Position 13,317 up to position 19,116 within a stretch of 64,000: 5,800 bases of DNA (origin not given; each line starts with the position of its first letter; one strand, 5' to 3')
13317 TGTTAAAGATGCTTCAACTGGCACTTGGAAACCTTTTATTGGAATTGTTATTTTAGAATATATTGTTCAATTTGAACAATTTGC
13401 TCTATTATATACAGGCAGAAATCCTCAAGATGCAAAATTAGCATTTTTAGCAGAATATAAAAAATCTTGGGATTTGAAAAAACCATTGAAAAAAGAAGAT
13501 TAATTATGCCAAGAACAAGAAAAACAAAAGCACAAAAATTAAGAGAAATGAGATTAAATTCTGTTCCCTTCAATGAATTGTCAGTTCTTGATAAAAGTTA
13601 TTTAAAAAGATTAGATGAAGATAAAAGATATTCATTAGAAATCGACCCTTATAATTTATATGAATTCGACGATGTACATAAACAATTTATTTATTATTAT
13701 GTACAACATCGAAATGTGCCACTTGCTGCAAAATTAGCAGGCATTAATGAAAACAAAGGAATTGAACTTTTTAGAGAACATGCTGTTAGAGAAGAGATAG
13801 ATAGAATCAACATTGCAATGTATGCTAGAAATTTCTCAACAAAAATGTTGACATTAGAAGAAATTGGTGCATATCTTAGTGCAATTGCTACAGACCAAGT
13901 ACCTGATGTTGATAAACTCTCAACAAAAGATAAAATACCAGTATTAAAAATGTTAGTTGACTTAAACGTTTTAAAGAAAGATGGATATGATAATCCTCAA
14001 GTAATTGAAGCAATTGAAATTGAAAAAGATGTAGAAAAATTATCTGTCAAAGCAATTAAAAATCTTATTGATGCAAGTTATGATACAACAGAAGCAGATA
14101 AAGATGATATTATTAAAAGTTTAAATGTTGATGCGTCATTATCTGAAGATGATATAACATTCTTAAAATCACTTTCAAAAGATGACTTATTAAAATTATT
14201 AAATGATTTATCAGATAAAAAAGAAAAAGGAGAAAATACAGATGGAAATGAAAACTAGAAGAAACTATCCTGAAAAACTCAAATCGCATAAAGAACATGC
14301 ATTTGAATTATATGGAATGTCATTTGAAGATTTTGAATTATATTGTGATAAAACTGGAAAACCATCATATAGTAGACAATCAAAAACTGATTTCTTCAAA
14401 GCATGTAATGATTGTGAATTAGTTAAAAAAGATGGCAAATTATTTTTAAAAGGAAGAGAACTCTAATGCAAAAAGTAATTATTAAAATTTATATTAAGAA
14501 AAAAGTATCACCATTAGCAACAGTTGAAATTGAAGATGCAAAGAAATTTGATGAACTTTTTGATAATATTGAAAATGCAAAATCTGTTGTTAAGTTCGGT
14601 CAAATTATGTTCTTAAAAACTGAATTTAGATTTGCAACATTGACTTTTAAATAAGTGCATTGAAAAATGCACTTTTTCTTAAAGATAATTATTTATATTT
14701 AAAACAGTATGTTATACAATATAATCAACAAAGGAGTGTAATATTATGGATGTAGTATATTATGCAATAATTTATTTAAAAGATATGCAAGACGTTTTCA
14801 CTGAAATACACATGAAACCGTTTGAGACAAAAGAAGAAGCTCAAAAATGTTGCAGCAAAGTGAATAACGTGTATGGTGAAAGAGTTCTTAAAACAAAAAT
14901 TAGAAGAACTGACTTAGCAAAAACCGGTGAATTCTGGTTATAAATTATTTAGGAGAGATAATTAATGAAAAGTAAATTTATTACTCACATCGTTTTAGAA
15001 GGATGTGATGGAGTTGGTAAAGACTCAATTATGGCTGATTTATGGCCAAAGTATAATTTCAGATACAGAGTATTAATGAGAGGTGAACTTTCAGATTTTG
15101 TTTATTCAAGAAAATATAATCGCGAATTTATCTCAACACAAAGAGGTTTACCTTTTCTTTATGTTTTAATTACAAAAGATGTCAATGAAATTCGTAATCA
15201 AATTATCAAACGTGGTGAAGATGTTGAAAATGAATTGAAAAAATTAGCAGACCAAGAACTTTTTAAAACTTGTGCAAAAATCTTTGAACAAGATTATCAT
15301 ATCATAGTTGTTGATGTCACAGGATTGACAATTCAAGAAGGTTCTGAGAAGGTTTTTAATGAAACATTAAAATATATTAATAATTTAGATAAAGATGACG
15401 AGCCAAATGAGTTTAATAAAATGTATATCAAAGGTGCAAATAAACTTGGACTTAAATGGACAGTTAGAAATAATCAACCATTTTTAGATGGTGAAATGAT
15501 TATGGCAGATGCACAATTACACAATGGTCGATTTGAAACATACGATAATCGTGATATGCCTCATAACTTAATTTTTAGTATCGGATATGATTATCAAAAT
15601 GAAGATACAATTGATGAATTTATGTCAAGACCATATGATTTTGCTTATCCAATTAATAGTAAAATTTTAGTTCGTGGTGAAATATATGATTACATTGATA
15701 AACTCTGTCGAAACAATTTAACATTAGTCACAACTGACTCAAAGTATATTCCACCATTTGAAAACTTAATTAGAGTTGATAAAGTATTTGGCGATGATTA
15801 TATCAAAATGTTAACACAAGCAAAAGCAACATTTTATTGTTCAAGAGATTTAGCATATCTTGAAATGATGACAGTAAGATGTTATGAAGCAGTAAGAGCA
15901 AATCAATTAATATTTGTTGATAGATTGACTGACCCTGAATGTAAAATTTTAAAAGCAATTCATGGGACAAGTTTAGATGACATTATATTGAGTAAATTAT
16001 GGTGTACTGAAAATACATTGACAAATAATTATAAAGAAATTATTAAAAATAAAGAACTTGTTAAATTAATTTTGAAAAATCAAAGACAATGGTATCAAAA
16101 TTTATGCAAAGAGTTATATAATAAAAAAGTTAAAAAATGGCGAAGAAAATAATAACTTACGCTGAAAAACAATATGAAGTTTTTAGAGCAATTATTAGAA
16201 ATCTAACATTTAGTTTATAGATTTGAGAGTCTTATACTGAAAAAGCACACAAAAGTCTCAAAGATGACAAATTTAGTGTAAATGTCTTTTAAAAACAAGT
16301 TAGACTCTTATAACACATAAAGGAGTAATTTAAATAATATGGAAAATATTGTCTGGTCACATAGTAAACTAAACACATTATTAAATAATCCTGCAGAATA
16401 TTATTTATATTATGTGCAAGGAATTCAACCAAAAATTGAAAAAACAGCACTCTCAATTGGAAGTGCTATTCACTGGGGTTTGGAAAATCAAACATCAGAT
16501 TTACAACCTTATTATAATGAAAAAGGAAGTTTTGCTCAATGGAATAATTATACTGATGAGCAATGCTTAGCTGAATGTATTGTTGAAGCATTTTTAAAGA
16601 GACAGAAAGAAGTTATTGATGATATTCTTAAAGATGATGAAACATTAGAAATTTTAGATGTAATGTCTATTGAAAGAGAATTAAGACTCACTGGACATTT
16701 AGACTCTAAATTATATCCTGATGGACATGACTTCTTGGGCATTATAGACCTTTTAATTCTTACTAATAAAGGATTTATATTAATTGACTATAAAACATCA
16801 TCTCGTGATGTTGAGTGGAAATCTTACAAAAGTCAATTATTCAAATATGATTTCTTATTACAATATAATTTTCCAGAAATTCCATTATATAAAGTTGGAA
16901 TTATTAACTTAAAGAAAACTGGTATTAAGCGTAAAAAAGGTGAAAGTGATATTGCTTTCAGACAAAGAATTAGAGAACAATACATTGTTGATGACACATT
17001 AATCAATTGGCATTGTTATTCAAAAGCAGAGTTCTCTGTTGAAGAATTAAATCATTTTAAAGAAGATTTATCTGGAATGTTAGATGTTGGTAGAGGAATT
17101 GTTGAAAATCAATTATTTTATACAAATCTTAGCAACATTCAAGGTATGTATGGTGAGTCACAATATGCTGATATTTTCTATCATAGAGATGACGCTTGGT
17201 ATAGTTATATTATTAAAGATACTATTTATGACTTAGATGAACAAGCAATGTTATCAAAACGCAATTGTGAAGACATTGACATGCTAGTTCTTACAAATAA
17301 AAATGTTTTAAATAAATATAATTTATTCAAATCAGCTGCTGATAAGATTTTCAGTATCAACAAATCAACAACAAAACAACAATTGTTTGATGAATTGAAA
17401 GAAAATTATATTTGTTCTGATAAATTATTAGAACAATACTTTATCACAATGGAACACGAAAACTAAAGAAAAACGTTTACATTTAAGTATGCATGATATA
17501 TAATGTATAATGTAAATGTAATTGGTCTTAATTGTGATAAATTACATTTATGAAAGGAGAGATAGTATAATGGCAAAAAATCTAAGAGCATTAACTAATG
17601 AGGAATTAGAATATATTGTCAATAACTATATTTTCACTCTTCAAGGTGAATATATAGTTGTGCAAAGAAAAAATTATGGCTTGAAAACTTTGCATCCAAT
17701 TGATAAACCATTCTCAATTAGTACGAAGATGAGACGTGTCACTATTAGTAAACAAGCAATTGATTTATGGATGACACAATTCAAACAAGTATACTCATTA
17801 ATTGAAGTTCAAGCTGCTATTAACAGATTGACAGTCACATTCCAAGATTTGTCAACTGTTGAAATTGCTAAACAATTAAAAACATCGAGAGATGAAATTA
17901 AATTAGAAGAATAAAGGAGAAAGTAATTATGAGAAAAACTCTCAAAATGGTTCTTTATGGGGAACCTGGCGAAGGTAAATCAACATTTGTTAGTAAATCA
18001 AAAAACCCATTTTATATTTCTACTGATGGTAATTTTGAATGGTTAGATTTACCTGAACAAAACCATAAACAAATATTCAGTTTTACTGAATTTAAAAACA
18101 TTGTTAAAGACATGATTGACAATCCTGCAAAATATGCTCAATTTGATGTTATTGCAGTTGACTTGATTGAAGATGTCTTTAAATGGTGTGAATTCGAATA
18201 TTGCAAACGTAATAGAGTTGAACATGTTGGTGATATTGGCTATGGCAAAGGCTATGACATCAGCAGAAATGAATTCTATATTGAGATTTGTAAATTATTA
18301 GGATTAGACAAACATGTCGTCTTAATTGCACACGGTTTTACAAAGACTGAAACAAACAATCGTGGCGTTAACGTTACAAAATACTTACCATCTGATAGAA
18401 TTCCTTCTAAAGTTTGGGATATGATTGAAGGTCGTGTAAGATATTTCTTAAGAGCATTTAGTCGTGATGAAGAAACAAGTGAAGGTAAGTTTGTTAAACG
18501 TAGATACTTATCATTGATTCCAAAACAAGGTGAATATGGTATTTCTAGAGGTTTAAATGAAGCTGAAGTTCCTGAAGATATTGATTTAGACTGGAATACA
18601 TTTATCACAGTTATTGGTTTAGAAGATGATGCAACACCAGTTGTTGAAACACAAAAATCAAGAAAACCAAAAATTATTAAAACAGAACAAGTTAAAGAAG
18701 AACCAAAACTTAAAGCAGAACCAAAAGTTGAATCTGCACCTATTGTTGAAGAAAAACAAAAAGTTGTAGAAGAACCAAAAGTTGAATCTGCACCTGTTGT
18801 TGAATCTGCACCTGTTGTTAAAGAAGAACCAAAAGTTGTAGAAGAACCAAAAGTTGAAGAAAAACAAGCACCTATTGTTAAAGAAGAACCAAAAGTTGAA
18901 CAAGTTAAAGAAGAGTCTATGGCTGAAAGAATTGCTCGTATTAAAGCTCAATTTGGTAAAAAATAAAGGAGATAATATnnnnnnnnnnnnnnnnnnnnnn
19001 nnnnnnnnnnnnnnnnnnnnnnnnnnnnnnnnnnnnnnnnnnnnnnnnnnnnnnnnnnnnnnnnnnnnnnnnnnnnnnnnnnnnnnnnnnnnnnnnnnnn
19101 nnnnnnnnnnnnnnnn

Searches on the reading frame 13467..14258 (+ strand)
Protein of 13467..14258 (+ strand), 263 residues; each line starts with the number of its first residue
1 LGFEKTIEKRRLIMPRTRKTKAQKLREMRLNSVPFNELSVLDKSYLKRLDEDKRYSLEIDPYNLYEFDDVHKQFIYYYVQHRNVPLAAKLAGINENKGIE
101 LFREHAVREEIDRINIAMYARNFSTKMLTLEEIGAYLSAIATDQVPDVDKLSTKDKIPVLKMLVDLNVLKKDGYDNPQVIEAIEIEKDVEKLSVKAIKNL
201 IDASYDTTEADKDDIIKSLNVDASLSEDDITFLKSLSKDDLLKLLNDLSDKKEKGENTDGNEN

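Call 10: search_protein_families(library=pfam, proteins=[window:13467-14258:+], max_evalue=0.001)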
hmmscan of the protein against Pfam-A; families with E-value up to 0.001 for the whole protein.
window:13467-14258:+ (263 aa): 0 families

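Call 35: search_protein_families(library=phrogs, proteins=[window:13467-14258:+], max_evalue=0.001)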
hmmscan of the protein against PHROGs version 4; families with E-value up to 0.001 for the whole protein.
window:13467-14258:+ (263 aa): 0 families

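Call 83: search_protein_families(library=pfam, proteins=[window:13506-14258:+], max_evalue=0.05)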
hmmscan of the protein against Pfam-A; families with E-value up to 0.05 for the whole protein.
window:13506-14258:+ (250 aa): 1 family
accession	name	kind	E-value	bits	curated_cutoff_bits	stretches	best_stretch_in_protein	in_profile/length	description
PF03592.21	Terminase_2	-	0.003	18.6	26.1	1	59-149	6-85/141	Terminase small subunit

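Call 86: search_protein_families(library=pfam, alignment_id=A7, max_evalue=0.05)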
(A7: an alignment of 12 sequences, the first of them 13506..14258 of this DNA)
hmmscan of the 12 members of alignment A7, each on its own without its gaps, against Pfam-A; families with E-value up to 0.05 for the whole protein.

A. member 1, window:13506-14258:+ (250 aa): 1 family
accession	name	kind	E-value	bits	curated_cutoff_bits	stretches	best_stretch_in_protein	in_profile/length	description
PF03592.21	Terminase_2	-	0.003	18.6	26.1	1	59-149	6-85/141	Terminase small subunit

B. families by the number of members that match (of 12 scanned): 6 families
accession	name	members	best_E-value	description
PF16173.10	DUF4874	1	0.00098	Domain of unknown function (DUF4874)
PF03592.21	Terminase_2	1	0.003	Terminase small subunit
PF06436.16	Pneumovirus_M2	1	0.0066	Pneumovirus matrix protein 2 (M2)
PF06353.17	DUF1062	1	0.022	Protein of unknown function (DUF1062)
PF02286.21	Dehydratase_LU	1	0.03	Dehydratase large subunit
PF02017.21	CIDE-N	1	0.045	CIDE-N domain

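Call 87: search_solved_structures(query=A7, max_evalue=5)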
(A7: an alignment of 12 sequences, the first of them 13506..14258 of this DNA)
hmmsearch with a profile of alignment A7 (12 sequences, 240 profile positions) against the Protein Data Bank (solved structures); distinct sequences matched with E-value up to 5: 8.
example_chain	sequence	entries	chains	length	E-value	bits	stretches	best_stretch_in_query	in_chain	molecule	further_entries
7ek6_B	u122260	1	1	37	0.17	14.2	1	88-119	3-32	Spike protein S2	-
4mqv_A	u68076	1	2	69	0.21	13.9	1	155-204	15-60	Replication protein A 32 kDa subunit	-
7zr2_B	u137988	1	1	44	0.22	13.8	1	88-119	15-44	Spike protein S2'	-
4ou0_A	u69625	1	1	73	0.25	13.7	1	155-203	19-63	Replication protein A 32 kDa subunit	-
1dpu_A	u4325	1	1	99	0.55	12.6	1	155-191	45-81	REPLICATION PROTEIN A (RPA32) C-TERMINAL DOMAIN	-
1z1d_A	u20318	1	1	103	0.6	12.4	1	155-191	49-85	Replication protein A 32 kDa subunit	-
3l78_A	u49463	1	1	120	1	11.7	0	166-189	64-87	Regulatory protein spx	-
2yny_A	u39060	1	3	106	3.7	9.8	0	77-103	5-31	GENERAL CONTROL PROTEIN GCN4, PUTATIVE INNER MEMBRANE PROTEIN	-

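Call 100: search_protein_families(library=phrogs, alignment_id=A7, max_evalue=0.05)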
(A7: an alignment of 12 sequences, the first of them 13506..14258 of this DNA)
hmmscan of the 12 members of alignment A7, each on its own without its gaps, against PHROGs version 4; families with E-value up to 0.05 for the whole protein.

A. member 1, window:13506-14258:+ (250 aa): 2 families
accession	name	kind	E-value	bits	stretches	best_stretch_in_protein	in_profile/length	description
phrog_51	-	head and packaging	0.0021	18.9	1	58-189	93-209/261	terminase small subunit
phrog_37462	-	unknown function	0.0048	18.6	1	167-213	10-56/73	-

B. families by the number of members that match (of 12 scanned): 10 families
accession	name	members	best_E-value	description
phrog_51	-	1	0.0021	terminase small subunit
phrog_27191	-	1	0.0028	DNA polymerase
phrog_37462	-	1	0.0048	-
phrog_13198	-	1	0.0084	-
phrog_30628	-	1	0.0093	-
phrog_12131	-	1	0.012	homing endonuclease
phrog_16530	-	1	0.012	virion structural protein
phrog_7529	-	1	0.019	-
phrog_1686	-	1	0.03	tail length tape measure protein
phrog_1945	-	1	0.041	-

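Call 101: find_homologous_proteins(query=window:13506-14258:+, max_evalue=0.001)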
Query window:13506-14258:+ (250 aa): 6 proteins with E <= 0.001 among 1366 candidates.
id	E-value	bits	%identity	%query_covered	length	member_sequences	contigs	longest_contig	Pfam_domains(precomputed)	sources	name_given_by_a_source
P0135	1.1e-151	521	99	100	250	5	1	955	-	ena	-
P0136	2.4e-117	409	79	95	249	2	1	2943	-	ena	-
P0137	2.1e-89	317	62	96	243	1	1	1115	-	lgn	-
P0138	3.3e-88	313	84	74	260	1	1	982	-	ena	-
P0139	8.4e-87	309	62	96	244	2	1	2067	-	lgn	-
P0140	2.2e-48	183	99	35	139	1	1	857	-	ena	-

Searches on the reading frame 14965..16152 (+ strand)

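Call 10: search_protein_families(library=pfam, proteins=[window:14965-16152:+], max_evalue=0.001)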
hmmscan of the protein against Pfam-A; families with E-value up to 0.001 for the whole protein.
window:14965-16152:+ (395 aa): 0 families

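Call 35: search_protein_families(library=phrogs, proteins=[window:14965-16152:+], max_evalue=0.001)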
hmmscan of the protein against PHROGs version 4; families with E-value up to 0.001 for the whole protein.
window:14965-16152:+ (395 aa): 1 family
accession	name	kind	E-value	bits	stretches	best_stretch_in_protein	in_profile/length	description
phrog_761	-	other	3.3e-08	34.6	1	42-176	109-264/362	thymidylate kinase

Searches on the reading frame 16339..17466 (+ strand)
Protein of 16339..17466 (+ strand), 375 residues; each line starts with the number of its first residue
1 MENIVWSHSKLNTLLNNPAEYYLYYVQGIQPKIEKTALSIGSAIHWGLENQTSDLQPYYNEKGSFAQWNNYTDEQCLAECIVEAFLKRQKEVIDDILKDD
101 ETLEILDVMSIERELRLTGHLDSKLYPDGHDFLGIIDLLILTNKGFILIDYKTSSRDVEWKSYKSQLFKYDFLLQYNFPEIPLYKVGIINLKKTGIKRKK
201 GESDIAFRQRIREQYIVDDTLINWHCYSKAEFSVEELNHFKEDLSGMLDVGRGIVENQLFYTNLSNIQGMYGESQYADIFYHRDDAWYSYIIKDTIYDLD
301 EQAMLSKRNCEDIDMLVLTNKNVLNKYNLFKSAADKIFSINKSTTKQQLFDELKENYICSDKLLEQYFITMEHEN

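Call 10: search_protein_families(library=pfam, proteins=[window:16339-17466:+], max_evalue=0.001)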
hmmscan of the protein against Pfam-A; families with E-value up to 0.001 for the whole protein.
window:16339-17466:+ (375 aa): 2 families
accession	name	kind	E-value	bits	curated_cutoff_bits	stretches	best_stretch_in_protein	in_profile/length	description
PF12705.13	PDDEXK_1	-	3.7e-15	57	22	1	6-193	2-191/247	PD-(D/E)XK nuclease superfamily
PF12684.13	DUF3799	-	0.00015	22.1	26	1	7-177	1-152/233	PDDEXK-like domain of unknown function (DUF3799)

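Call 35: search_protein_families(library=phrogs, proteins=[window:16339-17466:+], max_evalue=0.001)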
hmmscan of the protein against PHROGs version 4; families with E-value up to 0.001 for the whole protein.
window:16339-17466:+ (375 aa): 4 families
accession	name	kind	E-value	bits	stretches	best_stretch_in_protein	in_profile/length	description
phrog_69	-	DNA, RNA and nucleotide metabolism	7e-14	52.7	1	1-184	85-254/501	exonuclease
phrog_1218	-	DNA, RNA and nucleotide metabolism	8.6e-12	46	1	2-175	6-186/364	exonuclease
phrog_298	-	DNA, RNA and nucleotide metabolism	5.4e-06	27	1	120-201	154-237/293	exonuclease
phrog_1227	-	DNA, RNA and nucleotide metabolism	3.1e-05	24.4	1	5-177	18-173/268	exonuclease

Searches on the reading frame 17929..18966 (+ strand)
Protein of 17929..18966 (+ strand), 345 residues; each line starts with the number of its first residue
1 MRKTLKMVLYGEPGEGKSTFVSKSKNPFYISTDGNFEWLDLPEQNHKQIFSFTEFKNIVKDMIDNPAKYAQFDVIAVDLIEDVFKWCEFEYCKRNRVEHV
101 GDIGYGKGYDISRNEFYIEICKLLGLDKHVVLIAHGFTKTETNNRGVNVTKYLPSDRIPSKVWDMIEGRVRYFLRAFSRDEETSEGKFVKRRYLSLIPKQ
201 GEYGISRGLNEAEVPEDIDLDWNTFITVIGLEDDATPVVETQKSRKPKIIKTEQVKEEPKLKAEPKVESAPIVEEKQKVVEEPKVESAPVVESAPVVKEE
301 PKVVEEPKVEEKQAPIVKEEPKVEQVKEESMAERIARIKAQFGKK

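Call 10: search_protein_families(library=pfam, proteins=[window:17929-18966:+], max_evalue=0.001)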
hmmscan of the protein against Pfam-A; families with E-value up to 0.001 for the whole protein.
window:17929-18966:+ (345 aa): 1 family
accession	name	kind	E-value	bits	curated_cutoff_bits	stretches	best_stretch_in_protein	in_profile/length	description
PF13479.12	AAA_24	-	8.7e-26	91.4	27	1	4-198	2-185/195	AAA domain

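Call 35: search_protein_families(library=phrogs, proteins=[window:17929-18966:+], max_evalue=0.001)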
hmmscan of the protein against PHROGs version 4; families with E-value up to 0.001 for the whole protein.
window:17929-18966:+ (345 aa): 3 families
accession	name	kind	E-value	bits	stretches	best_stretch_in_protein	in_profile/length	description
phrog_8097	-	DNA, RNA and nucleotide metabolism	1.6e-25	90.9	1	6-331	262-574/598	exonuclease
phrog_124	-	DNA, RNA and nucleotide metabolism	2.3e-19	71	1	4-288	43-317/382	Sak4-like ssDNA annealing protein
phrog_19299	-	head and packaging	0.00028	20.4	1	45-267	418-646/702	terminase large subunit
